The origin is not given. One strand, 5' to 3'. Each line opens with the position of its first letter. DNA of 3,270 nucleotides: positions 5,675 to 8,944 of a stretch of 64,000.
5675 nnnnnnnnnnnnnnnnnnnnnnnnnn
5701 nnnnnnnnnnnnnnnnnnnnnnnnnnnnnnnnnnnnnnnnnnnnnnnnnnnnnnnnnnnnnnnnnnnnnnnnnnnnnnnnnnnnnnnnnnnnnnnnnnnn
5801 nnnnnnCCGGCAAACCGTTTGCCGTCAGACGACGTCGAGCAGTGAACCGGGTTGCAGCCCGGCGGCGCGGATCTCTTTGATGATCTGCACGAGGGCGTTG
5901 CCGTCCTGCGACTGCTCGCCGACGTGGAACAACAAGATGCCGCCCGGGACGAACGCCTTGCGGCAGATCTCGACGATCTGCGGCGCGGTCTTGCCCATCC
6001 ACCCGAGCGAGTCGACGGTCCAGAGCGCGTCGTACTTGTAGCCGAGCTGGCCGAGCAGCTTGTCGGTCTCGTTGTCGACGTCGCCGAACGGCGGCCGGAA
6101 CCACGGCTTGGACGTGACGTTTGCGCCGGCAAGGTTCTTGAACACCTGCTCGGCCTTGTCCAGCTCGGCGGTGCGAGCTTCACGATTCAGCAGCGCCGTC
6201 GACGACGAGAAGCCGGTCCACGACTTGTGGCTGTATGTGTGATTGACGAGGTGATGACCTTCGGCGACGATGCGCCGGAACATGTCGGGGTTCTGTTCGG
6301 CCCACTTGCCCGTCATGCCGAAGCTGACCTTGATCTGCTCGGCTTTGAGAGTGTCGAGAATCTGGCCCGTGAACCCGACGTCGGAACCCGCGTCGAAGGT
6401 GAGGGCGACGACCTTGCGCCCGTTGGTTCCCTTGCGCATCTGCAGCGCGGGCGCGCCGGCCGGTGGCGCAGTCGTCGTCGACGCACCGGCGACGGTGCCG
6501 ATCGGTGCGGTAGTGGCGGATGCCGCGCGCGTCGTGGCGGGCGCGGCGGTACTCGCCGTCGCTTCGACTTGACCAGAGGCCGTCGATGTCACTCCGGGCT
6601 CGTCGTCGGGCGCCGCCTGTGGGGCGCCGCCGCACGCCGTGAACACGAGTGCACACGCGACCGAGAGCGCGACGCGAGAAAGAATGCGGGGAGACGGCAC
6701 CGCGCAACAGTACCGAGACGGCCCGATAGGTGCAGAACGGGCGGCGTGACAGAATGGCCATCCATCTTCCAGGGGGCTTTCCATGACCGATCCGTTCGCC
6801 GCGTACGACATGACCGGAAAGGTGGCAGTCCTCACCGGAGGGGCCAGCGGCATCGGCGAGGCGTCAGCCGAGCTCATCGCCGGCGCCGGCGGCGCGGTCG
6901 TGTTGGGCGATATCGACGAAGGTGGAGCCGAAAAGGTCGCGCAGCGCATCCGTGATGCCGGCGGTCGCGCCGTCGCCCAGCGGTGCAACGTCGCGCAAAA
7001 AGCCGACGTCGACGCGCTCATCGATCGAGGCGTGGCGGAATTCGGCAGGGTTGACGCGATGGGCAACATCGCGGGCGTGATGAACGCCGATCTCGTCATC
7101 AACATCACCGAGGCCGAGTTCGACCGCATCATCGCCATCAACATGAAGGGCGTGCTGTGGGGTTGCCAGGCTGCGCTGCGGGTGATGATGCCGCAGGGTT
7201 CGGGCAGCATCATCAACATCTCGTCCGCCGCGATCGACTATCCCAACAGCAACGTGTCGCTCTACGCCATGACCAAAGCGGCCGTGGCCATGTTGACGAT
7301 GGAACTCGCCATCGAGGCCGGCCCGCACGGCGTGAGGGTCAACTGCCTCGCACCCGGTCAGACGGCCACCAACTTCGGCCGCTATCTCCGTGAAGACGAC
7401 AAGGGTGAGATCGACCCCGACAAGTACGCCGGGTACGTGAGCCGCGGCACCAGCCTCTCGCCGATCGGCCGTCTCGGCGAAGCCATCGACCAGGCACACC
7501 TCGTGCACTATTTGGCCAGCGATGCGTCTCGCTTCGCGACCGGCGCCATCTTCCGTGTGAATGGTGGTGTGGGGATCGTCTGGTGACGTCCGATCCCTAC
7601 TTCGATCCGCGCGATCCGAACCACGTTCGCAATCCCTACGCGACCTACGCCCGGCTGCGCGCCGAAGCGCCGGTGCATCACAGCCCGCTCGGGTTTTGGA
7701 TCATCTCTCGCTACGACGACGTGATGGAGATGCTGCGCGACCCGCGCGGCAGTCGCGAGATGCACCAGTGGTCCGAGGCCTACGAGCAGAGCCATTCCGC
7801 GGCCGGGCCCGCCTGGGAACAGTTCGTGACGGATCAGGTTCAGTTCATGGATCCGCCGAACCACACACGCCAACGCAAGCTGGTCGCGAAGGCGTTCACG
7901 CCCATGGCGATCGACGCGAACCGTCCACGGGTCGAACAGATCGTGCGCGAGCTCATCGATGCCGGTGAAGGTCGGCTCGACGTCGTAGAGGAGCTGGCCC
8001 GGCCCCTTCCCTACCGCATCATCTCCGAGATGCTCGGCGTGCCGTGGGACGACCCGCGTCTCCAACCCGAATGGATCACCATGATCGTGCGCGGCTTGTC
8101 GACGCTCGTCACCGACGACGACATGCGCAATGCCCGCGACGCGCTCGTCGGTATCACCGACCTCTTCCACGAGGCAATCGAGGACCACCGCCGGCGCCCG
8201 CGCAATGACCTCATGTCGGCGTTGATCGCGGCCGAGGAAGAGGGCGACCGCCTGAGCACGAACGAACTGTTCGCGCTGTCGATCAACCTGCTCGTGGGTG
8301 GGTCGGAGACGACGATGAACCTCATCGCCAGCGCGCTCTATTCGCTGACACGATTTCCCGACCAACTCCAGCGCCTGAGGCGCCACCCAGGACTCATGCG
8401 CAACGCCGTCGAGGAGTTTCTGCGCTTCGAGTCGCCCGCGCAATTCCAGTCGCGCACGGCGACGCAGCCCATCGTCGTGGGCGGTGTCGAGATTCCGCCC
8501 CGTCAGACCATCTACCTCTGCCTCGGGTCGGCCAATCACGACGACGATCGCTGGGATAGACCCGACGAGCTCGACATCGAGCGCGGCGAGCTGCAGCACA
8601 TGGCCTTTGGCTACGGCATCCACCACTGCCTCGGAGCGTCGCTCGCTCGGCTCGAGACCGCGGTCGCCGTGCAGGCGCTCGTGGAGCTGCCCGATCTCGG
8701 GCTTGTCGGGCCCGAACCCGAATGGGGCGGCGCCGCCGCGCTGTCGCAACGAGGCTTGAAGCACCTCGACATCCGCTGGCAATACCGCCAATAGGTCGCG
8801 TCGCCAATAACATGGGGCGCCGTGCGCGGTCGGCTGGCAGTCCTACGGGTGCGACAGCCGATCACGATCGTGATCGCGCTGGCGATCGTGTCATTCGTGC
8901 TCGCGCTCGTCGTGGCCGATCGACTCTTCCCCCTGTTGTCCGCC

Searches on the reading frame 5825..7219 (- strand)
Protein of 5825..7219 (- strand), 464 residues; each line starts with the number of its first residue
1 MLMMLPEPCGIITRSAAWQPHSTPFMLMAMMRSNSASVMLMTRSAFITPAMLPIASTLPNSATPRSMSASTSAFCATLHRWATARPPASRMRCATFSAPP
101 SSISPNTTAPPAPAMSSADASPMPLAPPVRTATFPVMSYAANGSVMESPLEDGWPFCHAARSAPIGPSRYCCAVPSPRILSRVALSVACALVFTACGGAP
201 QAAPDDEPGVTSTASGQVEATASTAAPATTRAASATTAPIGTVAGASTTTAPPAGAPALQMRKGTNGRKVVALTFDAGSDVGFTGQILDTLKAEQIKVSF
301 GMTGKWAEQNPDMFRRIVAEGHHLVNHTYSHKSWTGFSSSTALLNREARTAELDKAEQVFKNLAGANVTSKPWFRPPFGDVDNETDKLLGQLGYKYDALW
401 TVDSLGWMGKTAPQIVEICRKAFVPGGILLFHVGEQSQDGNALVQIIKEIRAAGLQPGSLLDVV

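Call 55: search_protein_families(library=pfam, max_evalue=0.00001, proteins=[window:5825-7219:-])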
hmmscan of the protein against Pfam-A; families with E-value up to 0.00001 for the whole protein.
window:5825-7219:- (464 aa): 1 family
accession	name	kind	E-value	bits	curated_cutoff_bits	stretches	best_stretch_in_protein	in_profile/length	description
PF01522.26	Polysacc_deac_1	-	1.4e-28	99.8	23.1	1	264-396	2-123/124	Polysaccharide deacetylase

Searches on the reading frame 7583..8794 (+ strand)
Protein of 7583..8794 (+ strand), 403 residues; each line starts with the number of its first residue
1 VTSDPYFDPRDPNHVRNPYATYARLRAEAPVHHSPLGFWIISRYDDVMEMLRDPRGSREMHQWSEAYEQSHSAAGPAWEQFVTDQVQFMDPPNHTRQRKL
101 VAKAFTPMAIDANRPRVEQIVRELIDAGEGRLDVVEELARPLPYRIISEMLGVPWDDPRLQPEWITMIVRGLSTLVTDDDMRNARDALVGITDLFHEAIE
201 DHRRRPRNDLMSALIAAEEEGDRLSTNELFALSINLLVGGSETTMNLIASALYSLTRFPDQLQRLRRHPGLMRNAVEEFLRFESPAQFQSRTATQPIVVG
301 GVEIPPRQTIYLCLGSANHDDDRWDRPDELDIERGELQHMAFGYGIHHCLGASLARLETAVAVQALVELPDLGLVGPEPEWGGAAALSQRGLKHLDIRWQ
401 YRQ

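Call 55: search_protein_families(library=pfam, max_evalue=0.00001, proteins=[window:7583-8794:+])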
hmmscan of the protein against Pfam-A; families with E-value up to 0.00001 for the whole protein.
window:7583-8794:+ (403 aa): 1 family
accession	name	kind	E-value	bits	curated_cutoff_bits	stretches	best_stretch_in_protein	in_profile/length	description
PF00067.27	p450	-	2.3e-29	102.9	22.8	2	271-367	323-429/462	Cytochrome P450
